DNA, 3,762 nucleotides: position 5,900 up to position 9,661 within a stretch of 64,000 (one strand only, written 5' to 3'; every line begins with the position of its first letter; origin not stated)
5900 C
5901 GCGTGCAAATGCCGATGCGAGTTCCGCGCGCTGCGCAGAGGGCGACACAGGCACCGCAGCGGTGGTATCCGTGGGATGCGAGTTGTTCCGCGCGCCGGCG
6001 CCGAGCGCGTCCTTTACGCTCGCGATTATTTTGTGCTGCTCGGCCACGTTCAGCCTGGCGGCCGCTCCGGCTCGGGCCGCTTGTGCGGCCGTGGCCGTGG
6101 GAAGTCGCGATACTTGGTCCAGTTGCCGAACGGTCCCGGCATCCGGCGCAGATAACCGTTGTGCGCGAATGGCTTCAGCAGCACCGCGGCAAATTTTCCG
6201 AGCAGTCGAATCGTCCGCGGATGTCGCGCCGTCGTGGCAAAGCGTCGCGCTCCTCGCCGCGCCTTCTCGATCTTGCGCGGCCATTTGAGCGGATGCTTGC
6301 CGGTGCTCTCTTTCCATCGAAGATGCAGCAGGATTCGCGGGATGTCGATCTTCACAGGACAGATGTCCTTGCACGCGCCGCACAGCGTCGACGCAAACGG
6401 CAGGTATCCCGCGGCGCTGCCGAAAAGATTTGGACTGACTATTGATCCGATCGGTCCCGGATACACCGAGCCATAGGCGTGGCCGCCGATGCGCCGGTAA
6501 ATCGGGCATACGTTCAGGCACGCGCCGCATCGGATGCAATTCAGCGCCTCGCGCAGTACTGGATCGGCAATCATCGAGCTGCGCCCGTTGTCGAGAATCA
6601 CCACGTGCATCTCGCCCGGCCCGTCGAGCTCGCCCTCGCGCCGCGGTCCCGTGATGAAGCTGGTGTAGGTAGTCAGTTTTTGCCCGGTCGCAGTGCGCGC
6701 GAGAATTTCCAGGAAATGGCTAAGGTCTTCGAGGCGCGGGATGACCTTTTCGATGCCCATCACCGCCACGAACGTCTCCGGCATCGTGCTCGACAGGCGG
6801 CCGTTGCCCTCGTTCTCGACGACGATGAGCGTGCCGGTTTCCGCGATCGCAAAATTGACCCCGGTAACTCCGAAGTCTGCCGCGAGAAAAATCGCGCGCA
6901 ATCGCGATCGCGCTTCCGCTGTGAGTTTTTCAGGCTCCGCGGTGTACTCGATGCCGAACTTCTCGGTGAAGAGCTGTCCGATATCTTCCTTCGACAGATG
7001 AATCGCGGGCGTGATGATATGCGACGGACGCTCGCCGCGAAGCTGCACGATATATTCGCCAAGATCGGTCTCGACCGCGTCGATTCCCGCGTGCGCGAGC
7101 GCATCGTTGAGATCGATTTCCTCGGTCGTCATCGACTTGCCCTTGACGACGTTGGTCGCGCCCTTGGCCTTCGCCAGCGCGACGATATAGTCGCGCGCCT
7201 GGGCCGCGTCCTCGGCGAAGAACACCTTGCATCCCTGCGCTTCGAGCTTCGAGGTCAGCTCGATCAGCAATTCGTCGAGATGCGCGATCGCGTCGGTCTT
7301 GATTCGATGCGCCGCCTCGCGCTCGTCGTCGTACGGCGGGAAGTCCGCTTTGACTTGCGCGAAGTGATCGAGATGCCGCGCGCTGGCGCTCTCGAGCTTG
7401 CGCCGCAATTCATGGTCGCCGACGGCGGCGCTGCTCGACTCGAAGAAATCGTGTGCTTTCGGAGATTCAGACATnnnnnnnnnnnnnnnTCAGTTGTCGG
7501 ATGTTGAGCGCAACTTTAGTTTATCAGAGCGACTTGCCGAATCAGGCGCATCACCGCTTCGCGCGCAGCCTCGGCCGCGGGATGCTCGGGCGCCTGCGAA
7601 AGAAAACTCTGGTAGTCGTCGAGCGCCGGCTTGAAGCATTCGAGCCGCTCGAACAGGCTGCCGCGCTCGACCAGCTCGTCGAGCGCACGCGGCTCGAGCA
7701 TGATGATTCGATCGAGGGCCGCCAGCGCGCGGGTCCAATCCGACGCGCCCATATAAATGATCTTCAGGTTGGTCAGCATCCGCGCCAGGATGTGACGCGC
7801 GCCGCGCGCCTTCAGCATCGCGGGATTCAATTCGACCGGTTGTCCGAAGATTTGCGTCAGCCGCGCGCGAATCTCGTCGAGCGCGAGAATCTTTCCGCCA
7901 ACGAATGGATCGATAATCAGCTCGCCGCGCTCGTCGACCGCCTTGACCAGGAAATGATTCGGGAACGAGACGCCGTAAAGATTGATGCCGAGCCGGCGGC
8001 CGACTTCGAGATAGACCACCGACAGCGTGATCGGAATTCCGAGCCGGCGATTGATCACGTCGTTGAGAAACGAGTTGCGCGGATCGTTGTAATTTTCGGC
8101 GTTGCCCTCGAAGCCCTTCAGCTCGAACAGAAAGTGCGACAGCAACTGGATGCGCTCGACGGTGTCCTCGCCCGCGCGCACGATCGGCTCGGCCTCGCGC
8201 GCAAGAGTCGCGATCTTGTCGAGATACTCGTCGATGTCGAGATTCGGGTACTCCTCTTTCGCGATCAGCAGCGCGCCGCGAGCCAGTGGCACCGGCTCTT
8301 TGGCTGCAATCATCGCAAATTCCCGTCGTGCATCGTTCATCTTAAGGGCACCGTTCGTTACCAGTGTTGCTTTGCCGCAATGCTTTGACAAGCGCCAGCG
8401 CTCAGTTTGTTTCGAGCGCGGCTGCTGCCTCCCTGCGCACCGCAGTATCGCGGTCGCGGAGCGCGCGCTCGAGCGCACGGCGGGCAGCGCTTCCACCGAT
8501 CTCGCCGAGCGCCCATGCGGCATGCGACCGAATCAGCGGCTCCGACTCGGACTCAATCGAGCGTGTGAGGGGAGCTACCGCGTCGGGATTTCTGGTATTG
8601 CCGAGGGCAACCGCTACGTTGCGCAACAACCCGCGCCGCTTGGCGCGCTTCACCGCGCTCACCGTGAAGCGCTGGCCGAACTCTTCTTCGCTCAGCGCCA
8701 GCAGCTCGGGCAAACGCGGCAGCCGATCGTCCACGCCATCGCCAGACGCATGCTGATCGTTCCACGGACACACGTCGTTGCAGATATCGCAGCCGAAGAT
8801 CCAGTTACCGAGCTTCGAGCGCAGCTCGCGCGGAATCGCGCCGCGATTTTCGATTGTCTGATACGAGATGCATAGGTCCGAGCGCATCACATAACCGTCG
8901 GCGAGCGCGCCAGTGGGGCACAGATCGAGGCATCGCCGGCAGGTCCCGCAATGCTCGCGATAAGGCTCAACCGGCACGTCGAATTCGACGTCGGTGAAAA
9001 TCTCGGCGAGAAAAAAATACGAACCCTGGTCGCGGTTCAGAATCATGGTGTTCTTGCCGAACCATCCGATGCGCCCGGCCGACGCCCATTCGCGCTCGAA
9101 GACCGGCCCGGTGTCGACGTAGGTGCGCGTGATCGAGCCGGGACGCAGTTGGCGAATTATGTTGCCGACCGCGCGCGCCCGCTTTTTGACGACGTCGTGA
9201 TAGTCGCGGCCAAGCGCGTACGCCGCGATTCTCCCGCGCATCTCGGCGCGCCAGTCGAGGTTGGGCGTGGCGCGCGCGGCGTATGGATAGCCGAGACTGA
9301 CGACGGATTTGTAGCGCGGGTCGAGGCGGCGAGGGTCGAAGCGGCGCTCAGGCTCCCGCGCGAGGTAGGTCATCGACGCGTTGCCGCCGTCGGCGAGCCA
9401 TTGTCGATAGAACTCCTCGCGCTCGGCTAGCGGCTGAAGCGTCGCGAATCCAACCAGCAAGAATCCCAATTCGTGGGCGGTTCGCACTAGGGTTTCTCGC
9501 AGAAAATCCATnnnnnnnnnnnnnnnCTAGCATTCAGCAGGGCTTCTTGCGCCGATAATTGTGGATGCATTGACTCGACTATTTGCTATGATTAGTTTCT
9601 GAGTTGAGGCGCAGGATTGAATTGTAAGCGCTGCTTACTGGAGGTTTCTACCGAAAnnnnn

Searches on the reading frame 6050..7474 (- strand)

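Call 37: search_protein_families(library=pfam, proteins=[window:6050-7474:-], max_evalue=0.001)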
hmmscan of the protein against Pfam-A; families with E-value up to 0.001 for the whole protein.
window:6050-7474:- (474 aa): 12 families
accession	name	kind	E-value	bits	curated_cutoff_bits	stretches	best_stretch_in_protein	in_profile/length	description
PF02589.21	LUD_dom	-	2.2e-50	171.4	22.6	1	72-294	3-189/189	LUD domain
PF13183.11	Fer4_8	-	2.1e-13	51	27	1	310-376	2-68/68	4Fe-4S dicluster domain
PF13237.11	Fer4_10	-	1.8e-06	28.2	25.5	0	308-325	4-21/53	4Fe-4S dicluster domain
PF13187.11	Fer4_9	-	3.4e-06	27.4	27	0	297-324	22-48/52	4Fe-4S dicluster domain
PF12797.12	Fer4_2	-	1.9e-05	24.7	24.5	1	305-324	2-21/22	4Fe-4S binding domain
PF00037.32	Fer4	-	2.5e-05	24.3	21.1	0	312-324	7-19/24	4Fe-4S binding domain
PF12798.12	Fer4_3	-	4.9e-05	24.3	27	0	313-324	1-12/15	4Fe-4S binding domain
PF11870.13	LutB_C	-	5e-05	24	26.8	1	410-463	32-76/88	Lactate utilisation protein B, C-terminal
PF12800.12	Fer4_4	-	5.4e-05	23.6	24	0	312-324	3-15/17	4Fe-4S binding domain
PF13534.11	Fer4_17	-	0.00018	22.4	22.2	1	312-377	1-61/61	4Fe-4S dicluster domain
PF12838.12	Fer4_7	-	0.00028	21.7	27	0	312-376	1-52/52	4Fe-4S dicluster domain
PF12837.12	Fer4_6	-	0.00065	20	25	0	312-324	8-20/24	4Fe-4S binding domain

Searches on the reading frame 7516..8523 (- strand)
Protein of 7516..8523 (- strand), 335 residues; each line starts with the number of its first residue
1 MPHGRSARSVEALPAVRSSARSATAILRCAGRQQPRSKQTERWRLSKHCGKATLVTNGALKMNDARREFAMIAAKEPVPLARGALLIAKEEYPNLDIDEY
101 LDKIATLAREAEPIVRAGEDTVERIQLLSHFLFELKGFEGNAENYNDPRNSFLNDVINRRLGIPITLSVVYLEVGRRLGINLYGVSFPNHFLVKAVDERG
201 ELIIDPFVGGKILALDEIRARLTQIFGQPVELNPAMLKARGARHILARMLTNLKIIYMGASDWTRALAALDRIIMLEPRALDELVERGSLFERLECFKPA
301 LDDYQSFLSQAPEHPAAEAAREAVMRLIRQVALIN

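Call 37: search_protein_families(library=pfam, proteins=[window:7516-8523:-], max_evalue=0.001)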
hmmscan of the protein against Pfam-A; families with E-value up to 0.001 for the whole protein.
window:7516-8523:- (335 aa): 2 families
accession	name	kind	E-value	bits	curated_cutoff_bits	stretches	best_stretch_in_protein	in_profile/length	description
PF13369.12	Transglut_core2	-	4.9e-47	159.7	23.5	1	99-250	2-154/155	Transglutaminase-like superfamily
PF13371.12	TPR_9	-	8.8e-20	70.9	35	1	253-324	1-72/73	Tetratricopeptide repeat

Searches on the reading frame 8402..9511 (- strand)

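Call 37: search_protein_families(library=pfam, proteins=[window:8402-9511:-], max_evalue=0.001)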
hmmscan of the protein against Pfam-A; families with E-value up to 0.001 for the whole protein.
window:8402-9511:- (369 aa): 9 families
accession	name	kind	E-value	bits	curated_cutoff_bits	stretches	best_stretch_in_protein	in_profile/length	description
PF13484.11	Fer4_16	-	9.7e-23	81.2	30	1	187-251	1-66/66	4Fe-4S double cluster binding domain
PF08331.15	QueG_DUF1730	-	1e-17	64.3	25.1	1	57-134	1-77/77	Epoxyqueuosine reductase QueG, DUF1730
PF13646.12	HEAT_2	-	3.6e-13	50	27.7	1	296-366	17-87/88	HEAT repeats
PF13513.12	HEAT_EZ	-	2.1e-05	25.3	27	0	309-338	27-55/55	HEAT-like repeat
PF03130.22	HEAT_PBS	-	2.6e-05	24.7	20.9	0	327-353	1-27/27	PBS lyase HEAT-like repeat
PF13187.11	Fer4_9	-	0.00022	21.6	27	0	179-202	34-51/52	4Fe-4S dicluster domain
PF13237.11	Fer4_10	-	0.00025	21.3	25.5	0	186-201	7-24/53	4Fe-4S dicluster domain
PF00037.32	Fer4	-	0.0005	20.2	21.1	0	185-203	5-23/24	4Fe-4S binding domain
PF14697.11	Fer4_21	-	0.00081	19.9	35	0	239-251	42-54/59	4Fe-4S dicluster domain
